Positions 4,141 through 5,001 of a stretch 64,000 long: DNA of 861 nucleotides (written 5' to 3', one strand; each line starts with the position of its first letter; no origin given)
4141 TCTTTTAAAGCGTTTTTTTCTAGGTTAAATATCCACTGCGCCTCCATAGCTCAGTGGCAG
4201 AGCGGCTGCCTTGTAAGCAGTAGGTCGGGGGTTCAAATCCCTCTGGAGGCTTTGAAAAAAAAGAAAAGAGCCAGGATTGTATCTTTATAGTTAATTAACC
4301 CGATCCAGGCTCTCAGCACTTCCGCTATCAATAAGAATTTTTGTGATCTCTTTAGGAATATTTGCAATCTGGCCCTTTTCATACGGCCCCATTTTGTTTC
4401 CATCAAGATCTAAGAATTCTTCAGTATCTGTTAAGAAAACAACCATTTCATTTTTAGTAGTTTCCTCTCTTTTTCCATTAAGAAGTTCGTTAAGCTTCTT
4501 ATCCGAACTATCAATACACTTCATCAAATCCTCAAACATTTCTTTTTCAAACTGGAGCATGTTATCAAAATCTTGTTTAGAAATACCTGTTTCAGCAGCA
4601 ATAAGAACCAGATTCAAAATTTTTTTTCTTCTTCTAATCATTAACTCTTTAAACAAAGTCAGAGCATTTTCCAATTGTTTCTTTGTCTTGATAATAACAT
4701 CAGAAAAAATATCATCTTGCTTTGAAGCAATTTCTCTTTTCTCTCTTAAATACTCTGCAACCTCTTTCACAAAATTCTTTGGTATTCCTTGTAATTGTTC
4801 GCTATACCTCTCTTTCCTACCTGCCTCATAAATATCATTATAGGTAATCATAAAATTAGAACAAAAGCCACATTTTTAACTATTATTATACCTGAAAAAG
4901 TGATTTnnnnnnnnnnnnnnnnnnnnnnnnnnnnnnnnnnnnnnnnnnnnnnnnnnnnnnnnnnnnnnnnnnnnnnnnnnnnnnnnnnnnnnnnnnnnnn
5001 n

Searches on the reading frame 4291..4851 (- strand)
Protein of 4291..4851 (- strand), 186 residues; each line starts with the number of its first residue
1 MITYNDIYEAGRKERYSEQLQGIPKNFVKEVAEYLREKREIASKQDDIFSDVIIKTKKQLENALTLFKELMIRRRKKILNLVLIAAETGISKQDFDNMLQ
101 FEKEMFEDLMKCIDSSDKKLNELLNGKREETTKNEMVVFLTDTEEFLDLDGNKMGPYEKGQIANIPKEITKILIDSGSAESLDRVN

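Call 103: search_protein_families(library=pfam, proteins=[window:4291-4851:-], max_evalue=0.0001)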
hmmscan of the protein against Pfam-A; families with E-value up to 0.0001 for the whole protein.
window:4291-4851:- (186 aa): 1 family
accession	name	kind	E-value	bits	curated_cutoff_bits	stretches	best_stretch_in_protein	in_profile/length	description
PF22090.1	Gins51_C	-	6.9e-09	35.8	27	1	136-180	2-46/48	Gins51, C-terminal domain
